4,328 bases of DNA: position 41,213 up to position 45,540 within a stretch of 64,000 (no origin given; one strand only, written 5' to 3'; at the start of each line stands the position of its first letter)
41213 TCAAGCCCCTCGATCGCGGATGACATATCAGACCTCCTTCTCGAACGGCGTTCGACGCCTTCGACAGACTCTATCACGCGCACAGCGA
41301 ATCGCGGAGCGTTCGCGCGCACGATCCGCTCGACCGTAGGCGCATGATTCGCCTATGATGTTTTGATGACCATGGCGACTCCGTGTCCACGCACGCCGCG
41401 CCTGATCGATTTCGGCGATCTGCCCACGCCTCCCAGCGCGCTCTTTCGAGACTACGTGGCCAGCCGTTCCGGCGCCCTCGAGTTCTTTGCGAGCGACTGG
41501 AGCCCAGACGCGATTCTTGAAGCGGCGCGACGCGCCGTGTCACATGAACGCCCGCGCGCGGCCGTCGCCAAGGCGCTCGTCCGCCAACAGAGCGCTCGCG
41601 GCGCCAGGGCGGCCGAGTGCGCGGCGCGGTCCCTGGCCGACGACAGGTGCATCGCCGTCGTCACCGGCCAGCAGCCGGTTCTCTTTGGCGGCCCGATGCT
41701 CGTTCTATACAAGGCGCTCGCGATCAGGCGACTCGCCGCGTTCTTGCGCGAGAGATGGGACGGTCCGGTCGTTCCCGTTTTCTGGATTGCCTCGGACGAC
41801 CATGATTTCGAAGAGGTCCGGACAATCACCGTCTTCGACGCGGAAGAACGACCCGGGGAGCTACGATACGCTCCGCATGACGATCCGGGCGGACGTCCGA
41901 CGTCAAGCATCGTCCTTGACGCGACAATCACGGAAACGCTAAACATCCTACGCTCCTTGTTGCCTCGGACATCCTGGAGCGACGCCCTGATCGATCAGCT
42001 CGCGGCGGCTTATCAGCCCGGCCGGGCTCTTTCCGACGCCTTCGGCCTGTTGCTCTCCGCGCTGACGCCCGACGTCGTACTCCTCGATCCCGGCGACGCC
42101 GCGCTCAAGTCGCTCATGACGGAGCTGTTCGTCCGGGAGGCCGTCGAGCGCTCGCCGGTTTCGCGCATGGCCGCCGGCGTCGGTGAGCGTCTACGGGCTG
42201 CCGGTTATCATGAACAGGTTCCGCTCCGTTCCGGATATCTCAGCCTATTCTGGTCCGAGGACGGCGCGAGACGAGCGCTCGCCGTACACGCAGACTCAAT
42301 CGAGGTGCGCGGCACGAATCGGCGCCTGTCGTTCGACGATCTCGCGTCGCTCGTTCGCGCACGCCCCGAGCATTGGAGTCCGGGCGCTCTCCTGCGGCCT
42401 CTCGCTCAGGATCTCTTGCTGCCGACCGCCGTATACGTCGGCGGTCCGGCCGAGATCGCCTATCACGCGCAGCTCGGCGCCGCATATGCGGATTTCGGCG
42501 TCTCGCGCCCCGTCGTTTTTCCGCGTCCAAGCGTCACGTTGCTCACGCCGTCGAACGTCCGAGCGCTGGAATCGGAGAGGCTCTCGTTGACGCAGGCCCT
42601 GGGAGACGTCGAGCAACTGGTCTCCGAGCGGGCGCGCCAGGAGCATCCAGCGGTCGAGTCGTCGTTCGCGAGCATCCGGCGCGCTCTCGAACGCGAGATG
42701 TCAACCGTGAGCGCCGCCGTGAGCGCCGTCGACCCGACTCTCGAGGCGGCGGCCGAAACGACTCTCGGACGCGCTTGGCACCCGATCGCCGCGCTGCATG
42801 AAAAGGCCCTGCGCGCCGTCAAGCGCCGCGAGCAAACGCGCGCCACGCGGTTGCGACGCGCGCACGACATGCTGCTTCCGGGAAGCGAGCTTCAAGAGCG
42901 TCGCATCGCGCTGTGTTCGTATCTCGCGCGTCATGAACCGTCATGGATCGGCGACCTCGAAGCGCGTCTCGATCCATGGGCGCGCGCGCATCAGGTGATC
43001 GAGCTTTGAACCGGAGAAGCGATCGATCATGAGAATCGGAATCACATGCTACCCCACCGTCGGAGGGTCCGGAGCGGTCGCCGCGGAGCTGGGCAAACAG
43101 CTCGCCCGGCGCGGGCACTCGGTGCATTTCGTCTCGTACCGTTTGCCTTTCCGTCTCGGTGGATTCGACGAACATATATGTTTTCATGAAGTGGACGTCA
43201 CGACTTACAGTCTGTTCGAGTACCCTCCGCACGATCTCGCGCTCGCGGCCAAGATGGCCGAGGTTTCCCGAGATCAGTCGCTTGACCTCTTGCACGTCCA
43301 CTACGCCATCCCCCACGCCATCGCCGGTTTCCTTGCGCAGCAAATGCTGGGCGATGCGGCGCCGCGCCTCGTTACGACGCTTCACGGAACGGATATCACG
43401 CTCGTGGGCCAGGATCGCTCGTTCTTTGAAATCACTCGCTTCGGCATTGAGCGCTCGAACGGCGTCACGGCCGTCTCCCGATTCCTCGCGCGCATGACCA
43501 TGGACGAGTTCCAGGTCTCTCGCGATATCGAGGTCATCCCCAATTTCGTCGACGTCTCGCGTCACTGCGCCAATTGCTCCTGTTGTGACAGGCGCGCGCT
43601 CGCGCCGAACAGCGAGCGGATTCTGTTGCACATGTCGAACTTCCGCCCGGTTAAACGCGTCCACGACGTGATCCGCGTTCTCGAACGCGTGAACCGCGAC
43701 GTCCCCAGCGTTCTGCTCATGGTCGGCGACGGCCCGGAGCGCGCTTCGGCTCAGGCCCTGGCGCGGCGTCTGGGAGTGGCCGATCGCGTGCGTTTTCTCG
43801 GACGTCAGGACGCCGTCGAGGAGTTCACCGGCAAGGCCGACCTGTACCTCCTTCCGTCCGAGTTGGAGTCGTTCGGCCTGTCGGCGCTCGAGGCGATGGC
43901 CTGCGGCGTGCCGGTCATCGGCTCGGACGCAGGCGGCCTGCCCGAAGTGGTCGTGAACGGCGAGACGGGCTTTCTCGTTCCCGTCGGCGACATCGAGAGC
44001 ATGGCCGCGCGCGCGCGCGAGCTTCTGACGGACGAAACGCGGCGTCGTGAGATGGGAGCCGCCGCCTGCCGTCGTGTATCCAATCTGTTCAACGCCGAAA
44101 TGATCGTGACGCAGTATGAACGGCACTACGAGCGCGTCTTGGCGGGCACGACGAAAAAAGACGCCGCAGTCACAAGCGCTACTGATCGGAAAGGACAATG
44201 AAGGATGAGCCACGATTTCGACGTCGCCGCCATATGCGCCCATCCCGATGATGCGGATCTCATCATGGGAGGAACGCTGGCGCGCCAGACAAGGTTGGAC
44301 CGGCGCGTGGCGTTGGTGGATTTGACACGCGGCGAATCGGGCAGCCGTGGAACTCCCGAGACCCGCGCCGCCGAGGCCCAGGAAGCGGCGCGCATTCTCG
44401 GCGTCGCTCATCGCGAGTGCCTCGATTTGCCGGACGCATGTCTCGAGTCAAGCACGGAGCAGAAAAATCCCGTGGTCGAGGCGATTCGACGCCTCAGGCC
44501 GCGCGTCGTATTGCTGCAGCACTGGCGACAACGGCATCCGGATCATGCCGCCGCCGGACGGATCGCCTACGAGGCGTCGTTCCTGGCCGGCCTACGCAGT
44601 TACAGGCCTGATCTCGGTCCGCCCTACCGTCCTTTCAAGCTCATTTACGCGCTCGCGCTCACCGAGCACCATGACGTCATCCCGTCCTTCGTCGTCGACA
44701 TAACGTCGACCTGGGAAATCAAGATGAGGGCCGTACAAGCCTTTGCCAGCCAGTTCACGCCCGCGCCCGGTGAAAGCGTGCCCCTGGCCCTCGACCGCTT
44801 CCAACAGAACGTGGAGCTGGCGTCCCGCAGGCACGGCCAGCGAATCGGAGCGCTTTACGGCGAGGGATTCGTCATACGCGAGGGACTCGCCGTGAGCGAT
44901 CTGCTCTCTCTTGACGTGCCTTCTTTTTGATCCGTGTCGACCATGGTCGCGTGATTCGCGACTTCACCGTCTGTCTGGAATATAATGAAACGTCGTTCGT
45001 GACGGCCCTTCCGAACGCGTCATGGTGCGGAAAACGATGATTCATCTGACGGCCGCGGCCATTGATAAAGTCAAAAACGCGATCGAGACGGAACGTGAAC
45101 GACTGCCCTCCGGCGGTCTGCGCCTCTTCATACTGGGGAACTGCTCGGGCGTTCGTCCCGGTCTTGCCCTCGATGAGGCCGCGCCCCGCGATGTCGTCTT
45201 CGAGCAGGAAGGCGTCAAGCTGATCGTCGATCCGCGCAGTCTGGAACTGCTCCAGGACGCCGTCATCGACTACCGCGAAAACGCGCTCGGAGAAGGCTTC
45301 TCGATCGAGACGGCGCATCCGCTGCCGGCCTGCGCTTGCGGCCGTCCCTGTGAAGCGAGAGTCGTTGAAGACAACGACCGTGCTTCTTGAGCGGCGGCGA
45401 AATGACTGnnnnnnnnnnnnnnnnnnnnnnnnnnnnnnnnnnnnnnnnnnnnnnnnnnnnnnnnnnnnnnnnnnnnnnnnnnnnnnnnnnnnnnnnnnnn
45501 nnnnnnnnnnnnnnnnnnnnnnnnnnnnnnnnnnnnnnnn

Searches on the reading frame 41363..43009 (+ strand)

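Call 38: search_protein_families(library=pfam, proteins=[window:41363-43009:+], max_evalue=0.00001)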
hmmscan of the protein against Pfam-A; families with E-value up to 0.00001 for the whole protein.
window:41363-43009:+ (548 aa): 2 families
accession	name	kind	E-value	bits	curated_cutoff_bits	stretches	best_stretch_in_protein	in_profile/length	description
PF10079.15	Rossmann-like_BshC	-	4.4e-73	247.3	27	1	25-388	12-379/380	Bacillithiol biosynthesis BshC, N-terminal Rossmann-like domain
PF24850.1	CC_BshC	-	9.1e-21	74.8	27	1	391-548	1-159/159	Bacillithiol biosynthesis BshC, C-terminal coiled-coil domain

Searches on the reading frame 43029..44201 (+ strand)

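Call 38: search_protein_families(library=pfam, proteins=[window:43029-44201:+], max_evalue=0.00001)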
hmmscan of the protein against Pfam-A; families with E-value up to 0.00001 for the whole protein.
window:43029-44201:+ (390 aa): 7 families
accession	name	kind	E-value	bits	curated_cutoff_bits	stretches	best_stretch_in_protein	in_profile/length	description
PF00534.26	Glycos_transf_1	-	9.8e-43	146.1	26.4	1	192-346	11-169/172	Glycosyl transferases group 1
PF13692.12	Glyco_trans_1_4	-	1.4e-35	123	27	1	197-335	2-142/142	Glycosyl transferases group 1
PF13439.12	Glyco_transf_4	-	6.1e-27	95.2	28.5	1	11-178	1-170/170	Glycosyltransferase Family 4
PF13579.12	Glyco_trans_4_4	-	1.4e-15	58.4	29.7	1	12-172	1-157/158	Glycosyl transferase 4-like domain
PF20706.3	GT4-conflict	-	7e-12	45.4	26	1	195-311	196-323/385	Family 4 Glycosyltransferase in conflict systems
PF13477.12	Glyco_trans_4_2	-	2.3e-11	44.5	23.4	1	22-147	17-136/139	Glycosyl transferase 4-like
PF13524.12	Glyco_trans_1_2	-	1.5e-08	35.1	25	1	285-363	66-142/144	Glycosyl transferase-like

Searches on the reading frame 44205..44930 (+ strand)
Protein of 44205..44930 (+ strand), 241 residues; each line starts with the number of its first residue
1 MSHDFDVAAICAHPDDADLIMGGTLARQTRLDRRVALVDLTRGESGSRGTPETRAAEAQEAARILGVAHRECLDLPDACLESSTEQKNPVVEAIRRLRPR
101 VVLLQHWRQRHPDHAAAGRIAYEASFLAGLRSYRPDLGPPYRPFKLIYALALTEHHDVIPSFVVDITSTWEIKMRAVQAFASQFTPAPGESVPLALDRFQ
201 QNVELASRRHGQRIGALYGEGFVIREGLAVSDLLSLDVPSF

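Call 38: search_protein_families(library=pfam, proteins=[window:44205-44930:+], max_evalue=0.00001)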
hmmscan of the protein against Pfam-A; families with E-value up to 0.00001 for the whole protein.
window:44205-44930:+ (241 aa): 1 family
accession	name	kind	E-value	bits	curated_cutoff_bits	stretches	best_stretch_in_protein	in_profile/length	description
PF02585.22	PIG-L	-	6e-25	88.7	28.2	1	9-124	2-128/129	GlcNAc-PI de-N-acetylase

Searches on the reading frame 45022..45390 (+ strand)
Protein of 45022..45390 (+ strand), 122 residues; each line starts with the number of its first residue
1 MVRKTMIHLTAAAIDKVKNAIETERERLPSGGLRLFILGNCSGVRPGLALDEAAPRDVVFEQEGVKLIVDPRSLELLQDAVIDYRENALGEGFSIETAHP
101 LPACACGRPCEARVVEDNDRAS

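Call 70: search_protein_families(library=pfam, proteins=[window:45022-45390:+], max_evalue=0.0001)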
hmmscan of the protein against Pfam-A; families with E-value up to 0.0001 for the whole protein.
window:45022-45390:+ (122 aa): 1 family
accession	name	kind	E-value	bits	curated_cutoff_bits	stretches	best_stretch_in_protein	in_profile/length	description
PF01521.26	Fe-S_biosyn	-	2.9e-11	44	26.3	1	7-107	3-109/110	Iron-sulphur cluster biosynthesis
